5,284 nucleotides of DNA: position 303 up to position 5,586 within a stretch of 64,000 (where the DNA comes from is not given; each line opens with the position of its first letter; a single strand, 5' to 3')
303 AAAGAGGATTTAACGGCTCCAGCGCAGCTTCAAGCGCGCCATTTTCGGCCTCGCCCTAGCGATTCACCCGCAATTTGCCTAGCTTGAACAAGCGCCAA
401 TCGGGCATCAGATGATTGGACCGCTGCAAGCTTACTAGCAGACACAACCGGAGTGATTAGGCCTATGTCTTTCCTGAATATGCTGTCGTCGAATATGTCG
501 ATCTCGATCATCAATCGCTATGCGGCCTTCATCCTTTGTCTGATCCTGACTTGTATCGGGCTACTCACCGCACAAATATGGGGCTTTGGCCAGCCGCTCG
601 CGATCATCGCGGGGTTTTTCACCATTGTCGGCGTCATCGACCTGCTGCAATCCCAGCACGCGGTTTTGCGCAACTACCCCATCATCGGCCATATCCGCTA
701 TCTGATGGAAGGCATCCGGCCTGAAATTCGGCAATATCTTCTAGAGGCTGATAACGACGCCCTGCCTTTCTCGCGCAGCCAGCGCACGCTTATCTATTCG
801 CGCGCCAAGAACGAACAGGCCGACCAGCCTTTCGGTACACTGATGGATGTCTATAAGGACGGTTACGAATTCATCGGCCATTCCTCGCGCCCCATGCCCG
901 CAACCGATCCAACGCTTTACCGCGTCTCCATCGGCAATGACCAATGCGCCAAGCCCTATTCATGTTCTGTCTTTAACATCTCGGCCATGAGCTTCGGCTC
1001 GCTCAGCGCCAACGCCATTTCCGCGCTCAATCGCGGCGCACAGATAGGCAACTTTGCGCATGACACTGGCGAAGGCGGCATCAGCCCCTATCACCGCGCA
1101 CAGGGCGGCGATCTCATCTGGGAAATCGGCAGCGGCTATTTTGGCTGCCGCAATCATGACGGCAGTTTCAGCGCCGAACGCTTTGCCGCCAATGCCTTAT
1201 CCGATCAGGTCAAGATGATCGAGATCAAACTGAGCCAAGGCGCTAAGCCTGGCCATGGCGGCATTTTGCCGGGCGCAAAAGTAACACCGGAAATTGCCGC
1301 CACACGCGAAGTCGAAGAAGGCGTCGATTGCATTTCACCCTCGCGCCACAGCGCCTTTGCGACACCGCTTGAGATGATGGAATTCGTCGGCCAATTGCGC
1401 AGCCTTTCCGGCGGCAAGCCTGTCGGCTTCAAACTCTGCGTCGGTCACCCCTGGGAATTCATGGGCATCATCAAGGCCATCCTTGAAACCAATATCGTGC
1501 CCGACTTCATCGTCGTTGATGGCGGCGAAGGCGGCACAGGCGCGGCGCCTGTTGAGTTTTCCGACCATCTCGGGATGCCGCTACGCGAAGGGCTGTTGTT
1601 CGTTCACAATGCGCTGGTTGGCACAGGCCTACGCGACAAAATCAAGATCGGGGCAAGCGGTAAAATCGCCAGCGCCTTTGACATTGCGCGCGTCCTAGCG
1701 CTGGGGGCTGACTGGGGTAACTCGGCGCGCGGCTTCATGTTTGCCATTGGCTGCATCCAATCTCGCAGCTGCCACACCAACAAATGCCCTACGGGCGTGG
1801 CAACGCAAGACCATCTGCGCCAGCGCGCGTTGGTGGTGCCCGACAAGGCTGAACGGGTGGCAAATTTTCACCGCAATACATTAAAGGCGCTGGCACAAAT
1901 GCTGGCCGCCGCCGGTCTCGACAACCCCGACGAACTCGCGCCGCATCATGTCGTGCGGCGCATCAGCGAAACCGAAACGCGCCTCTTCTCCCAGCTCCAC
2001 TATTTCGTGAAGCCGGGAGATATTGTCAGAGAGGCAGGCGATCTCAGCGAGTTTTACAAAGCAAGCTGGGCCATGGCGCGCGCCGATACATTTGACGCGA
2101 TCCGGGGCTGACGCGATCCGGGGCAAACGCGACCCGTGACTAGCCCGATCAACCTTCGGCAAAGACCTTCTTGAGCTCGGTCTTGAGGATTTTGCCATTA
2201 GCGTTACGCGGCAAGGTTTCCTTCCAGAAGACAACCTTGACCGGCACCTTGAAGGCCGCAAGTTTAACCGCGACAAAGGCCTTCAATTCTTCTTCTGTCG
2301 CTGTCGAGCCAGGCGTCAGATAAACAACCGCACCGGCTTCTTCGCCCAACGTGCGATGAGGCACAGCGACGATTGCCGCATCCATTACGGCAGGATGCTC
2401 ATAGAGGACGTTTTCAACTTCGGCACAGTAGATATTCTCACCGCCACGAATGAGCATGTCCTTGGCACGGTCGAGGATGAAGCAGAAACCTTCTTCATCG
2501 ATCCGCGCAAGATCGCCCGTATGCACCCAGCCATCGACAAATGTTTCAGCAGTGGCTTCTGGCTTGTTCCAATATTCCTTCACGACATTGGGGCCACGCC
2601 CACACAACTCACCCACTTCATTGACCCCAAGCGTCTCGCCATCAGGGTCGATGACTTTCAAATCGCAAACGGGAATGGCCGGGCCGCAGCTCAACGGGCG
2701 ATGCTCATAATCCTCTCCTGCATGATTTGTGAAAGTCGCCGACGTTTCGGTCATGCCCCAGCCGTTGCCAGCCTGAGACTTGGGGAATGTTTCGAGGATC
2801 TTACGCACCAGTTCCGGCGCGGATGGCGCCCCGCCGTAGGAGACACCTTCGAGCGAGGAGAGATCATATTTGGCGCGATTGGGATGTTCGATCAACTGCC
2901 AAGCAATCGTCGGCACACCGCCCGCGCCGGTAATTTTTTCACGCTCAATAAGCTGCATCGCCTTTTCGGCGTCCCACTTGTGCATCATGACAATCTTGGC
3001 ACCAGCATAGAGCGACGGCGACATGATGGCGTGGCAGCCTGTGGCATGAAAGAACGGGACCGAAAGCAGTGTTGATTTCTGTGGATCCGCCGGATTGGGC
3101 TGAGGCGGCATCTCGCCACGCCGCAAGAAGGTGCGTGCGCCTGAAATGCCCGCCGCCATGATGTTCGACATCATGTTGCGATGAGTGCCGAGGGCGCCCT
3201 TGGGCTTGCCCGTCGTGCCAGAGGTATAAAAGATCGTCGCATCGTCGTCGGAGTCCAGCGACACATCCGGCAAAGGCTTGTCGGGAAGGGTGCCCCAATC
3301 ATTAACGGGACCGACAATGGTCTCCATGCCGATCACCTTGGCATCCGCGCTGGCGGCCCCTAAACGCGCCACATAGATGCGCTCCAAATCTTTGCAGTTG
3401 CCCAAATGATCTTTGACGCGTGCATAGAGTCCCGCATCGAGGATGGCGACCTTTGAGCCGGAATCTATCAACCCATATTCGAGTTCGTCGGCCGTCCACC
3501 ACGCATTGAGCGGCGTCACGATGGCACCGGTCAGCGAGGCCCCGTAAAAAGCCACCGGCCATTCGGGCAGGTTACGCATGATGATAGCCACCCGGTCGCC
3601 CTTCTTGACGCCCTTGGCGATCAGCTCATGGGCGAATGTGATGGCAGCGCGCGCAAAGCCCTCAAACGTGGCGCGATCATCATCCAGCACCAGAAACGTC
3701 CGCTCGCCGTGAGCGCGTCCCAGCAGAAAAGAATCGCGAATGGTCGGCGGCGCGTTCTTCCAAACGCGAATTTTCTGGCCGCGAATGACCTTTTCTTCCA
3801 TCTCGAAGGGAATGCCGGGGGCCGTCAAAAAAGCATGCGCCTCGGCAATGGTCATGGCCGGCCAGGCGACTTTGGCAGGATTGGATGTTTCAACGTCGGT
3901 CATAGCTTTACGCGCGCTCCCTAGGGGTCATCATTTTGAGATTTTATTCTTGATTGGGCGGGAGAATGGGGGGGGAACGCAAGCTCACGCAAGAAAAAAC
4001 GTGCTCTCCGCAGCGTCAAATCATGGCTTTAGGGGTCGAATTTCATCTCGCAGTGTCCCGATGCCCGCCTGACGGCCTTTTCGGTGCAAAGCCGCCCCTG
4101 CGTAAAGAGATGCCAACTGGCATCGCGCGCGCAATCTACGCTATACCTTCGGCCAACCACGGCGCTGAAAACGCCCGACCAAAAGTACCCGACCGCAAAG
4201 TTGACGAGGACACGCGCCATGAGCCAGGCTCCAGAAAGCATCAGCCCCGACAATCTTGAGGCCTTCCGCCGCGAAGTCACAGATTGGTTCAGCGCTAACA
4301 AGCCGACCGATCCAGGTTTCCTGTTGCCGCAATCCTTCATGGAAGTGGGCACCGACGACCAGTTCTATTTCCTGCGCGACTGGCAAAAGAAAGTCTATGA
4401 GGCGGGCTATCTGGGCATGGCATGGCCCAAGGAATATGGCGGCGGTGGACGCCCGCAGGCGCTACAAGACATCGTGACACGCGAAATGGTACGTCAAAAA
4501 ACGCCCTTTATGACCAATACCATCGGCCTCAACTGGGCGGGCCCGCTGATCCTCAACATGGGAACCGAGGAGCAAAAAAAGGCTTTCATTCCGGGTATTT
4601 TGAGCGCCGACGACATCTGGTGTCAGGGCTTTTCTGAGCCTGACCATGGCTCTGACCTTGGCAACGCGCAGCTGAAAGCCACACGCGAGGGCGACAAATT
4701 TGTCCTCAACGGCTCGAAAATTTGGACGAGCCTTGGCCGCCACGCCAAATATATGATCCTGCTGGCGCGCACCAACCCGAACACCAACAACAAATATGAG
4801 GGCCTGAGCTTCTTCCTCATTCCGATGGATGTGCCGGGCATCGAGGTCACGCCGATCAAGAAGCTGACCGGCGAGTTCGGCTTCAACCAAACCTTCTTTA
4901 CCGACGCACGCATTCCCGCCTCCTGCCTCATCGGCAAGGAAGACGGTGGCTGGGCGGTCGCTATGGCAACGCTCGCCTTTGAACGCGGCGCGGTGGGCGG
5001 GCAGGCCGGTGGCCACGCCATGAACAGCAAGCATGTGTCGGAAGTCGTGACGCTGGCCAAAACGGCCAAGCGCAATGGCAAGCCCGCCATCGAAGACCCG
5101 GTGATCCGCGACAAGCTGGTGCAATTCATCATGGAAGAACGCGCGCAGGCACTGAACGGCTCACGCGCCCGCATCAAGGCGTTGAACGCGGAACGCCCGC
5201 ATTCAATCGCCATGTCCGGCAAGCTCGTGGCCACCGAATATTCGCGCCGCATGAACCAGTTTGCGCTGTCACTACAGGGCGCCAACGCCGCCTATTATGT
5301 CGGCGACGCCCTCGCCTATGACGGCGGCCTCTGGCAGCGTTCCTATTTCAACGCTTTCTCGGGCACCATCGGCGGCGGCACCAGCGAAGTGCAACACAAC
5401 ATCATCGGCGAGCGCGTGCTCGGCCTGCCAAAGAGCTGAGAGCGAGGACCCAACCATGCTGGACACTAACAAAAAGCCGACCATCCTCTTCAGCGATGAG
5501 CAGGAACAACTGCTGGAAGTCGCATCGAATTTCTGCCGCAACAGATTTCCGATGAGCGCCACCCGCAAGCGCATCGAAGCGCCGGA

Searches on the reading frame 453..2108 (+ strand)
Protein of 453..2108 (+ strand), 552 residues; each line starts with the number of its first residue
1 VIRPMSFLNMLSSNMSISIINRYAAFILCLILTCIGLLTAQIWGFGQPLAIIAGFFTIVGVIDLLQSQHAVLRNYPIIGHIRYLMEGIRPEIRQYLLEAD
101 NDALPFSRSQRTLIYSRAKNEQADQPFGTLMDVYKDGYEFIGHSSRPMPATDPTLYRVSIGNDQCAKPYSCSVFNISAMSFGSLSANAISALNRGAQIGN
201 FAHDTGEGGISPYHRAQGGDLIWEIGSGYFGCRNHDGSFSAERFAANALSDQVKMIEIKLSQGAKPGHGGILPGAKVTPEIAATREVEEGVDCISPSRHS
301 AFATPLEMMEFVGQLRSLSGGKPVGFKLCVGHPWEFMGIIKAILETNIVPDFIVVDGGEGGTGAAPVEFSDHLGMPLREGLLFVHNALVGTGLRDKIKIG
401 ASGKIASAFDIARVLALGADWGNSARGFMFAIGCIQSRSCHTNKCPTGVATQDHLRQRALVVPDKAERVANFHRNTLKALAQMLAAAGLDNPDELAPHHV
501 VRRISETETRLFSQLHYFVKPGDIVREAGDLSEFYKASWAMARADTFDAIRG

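Call 6: search_protein_families(library=pfam, proteins=[window:453-2108:+], max_evalue=0.01)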
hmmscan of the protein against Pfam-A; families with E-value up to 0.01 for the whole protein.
window:453-2108:+ (552 aa): 1 family
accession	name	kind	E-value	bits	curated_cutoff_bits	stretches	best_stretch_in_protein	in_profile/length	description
PF01645.23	Glu_synthase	-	5e-86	289.6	20.4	1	172-489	67-368/369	Conserved region in glutamate synthase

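Call 74: search_protein_families(library=padloc, alignment_id=A8, max_evalue=0.00001)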
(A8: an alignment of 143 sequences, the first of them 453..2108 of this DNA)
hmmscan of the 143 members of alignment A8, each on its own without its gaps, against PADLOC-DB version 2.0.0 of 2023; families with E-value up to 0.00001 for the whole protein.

A. member 1, window:453-2108:+ (552 aa): 0 families

B. families by the number of members that match (of 143 scanned): 229 families (the first 25 are shown)
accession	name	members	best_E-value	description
PDLC02205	MzaC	2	1e-131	-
PDLC02649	DrmMII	2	7.3e-89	DrmMII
PDLC02204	MzaB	2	3.3e-82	-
PDLC02207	MzaE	2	5.7e-82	-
PDLC03232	MTase_II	2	2e-69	Type II methyltransferase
PDLC03234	MTase_II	2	3.3e-61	Type II methyltransferase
PDLC03378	MTase_II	2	4.5e-61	Type II methyltransferase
PDLC00037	DruE3|DruE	2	1.3e-52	SNF2 family N-terminal domain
PDLC03326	MTase_II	2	2.7e-51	Type II methyltransferase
PDLC02656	DrmMII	2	2.8e-51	DrmMII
PDLC02648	DrmMII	2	1.7e-46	DrmMII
PDLC03920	MkoA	2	3e-45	-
PDLC00033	DruM2|DruM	2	3.7e-45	DNA cytosine methylase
PDLC03272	MTase_II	2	2e-44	Type II methyltransferase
PDLC00026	DruM2|DruM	2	7.4e-44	DNA cytosine methylase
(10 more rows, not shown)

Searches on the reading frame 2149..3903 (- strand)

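Call 6: search_protein_families(library=pfam, proteins=[window:2149-3903:-], max_evalue=0.01)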
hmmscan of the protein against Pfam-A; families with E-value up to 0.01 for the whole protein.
window:2149-3903:- (584 aa): 2 families
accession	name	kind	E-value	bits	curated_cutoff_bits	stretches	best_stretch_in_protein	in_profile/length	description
PF00501.34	AMP-binding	-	5.6e-84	282.6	29.9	1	64-445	7-384/384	AMP-binding enzyme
PF13193.12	AMP-binding_C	-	4.4e-17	63.2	24.5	1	495-571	1-76/76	AMP-binding enzyme C-terminal domain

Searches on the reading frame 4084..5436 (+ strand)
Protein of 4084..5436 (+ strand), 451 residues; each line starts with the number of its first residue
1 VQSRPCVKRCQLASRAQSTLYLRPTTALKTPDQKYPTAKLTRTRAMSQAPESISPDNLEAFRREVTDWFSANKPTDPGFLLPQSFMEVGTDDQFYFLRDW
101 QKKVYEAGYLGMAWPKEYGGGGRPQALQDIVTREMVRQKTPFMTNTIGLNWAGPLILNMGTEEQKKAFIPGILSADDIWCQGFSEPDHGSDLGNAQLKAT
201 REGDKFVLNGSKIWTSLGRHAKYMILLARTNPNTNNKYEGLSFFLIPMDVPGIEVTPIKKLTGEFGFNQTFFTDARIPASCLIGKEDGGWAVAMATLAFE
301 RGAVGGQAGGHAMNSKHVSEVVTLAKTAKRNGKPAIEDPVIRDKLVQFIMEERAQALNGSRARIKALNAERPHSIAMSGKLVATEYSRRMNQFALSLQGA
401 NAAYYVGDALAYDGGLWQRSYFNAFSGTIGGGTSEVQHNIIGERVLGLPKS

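Call 6: search_protein_families(library=pfam, proteins=[window:4084-5436:+], max_evalue=0.01)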
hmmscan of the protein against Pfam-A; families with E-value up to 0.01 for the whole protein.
window:4084-5436:+ (451 aa): 3 families
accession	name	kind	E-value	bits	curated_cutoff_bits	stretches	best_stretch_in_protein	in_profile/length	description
PF00441.29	Acyl-CoA_dh_1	-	6.3e-21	75.5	22.4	1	288-446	2-150/150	Acyl-CoA dehydrogenase, C-terminal domain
PF02770.24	Acyl-CoA_dh_M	-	1.4e-19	70.5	33.3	1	180-265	1-85/97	Acyl-CoA dehydrogenase, middle domain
PF02771.21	Acyl-CoA_dh_N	-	6e-14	52.8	22.9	1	92-175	28-112/113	Acyl-CoA dehydrogenase, N-terminal domain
